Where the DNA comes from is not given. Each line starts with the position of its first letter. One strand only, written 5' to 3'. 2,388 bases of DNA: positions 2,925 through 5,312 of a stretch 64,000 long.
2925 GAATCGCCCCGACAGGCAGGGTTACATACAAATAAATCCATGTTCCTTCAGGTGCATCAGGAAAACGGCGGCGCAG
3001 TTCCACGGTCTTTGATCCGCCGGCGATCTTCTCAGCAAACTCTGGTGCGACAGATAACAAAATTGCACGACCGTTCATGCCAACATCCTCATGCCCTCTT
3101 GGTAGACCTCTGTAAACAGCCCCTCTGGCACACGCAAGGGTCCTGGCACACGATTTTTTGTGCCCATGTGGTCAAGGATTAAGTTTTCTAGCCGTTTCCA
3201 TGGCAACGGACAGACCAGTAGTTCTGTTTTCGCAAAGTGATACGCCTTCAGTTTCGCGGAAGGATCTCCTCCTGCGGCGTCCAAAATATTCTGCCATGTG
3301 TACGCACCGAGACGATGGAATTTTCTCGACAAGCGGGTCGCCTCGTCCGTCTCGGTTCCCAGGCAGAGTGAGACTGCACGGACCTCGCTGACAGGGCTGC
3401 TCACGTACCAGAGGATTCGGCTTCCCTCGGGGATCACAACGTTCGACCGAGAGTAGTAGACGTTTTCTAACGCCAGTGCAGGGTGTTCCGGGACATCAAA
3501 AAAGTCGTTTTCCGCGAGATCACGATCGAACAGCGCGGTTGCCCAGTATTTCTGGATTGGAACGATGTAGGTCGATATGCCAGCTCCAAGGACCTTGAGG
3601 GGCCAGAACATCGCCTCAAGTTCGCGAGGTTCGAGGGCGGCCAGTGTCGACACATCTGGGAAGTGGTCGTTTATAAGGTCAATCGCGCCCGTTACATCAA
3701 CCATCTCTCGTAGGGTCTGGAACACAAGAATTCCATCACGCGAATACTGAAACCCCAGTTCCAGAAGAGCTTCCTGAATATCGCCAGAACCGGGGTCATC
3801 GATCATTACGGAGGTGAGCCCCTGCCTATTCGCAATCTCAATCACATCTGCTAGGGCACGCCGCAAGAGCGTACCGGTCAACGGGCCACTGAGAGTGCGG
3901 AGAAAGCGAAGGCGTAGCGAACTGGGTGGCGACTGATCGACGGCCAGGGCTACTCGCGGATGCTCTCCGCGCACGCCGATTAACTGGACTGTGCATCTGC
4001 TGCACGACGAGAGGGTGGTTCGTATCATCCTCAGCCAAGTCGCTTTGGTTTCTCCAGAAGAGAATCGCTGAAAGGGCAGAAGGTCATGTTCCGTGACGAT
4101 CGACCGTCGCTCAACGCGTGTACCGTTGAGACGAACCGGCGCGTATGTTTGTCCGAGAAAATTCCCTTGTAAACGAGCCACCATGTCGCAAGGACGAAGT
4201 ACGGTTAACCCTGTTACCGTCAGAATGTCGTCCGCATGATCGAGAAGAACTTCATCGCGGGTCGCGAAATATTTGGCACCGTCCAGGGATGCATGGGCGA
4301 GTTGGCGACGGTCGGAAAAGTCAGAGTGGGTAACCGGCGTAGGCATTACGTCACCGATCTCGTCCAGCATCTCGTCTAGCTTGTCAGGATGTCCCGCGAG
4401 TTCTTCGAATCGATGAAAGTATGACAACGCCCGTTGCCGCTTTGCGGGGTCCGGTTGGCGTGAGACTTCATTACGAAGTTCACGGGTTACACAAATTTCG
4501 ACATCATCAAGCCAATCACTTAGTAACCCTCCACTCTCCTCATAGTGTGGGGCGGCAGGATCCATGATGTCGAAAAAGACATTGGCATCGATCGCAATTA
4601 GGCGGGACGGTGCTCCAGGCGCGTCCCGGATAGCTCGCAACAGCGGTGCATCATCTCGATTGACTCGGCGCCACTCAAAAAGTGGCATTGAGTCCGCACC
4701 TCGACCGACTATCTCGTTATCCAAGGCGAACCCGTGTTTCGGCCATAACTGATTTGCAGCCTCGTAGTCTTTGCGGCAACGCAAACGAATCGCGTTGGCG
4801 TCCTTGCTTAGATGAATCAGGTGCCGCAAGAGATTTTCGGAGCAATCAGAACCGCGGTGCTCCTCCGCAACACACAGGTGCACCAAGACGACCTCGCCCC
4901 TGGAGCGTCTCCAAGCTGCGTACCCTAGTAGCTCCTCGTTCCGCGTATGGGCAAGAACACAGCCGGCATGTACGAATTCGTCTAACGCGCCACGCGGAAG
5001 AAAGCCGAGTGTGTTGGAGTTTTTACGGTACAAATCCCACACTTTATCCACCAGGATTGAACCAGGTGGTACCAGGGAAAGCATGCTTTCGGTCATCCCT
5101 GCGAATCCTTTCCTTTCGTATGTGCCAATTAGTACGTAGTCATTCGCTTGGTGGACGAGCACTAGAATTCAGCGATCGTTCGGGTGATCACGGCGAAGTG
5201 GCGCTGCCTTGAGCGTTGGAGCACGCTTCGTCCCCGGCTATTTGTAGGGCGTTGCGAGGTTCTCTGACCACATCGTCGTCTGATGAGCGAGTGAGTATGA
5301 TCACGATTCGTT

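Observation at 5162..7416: FimB/FimE-type invertase, a second tyrosine integrase and a Zn-ribbon protein flanking the low-GC operon: a possible phase-variable switch or nested integrative element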

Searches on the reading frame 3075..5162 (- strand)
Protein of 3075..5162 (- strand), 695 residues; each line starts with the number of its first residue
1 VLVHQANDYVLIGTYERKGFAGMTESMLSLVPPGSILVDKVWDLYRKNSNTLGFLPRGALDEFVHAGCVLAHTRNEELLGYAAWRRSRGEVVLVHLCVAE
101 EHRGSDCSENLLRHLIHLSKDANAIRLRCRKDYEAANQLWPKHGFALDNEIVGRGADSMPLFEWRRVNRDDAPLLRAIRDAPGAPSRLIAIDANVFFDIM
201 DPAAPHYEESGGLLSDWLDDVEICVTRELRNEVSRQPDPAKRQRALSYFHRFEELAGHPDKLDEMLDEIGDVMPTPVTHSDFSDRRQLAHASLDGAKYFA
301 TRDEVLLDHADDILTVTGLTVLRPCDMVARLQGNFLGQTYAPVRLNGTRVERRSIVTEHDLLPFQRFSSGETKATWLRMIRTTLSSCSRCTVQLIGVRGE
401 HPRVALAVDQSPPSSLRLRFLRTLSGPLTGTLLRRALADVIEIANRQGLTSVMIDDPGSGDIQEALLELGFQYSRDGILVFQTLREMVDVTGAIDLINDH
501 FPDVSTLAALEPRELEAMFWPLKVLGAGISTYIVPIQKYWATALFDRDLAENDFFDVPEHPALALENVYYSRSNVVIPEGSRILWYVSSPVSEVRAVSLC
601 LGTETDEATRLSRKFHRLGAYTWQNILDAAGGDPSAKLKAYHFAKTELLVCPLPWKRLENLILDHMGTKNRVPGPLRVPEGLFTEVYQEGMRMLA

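Call 4: search_protein_families(library=pfam, proteins=[window:3075-5162:-], max_evalue=0.01)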
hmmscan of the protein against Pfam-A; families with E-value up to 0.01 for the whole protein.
window:3075-5162:- (695 aa): 3 families
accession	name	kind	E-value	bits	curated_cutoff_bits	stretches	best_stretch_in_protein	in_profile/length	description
PF00583.31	Acetyltransf_1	-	1.2e-06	29.2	20.7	1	62-145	26-116/116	Acetyltransferase (GNAT) family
PF13508.13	Acetyltransf_7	-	1.8e-05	25.5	27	1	73-145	9-82/84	Acetyltransferase (GNAT) domain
PF13673.13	Acetyltransf_10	-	0.00014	22.2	23.6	1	69-146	33-108/128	Acetyltransferase (GNAT) domain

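Call 6: search_protein_families(library=ncbifam, proteins=[window:3075-5162:-], max_evalue=0.01)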
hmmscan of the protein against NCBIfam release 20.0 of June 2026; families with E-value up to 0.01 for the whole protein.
window:3075-5162:- (695 aa): 1 family
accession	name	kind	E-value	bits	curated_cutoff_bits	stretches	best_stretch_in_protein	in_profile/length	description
TIGR01575.1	rimI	equivalog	2.2e-08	34.3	86.4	1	70-146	35-113/132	ribosomal protein S18-alanine N-acetyltransferase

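Call 7: search_protein_families(library=padloc, proteins=[window:3075-5162:-], max_evalue=0.01)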
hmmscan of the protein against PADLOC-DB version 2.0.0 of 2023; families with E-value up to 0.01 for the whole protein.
window:3075-5162:- (695 aa): 3 families
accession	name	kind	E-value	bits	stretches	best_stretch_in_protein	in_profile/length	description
PDLC04421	PDC-M11A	-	7.2e-17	59.2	2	505-603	305-403/486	-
PDLC04420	PDC-M11A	-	4e-06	24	1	509-628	201-322/376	-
PDLC04422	PDC-M11A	-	6e-05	20.1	1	528-605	325-408/501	-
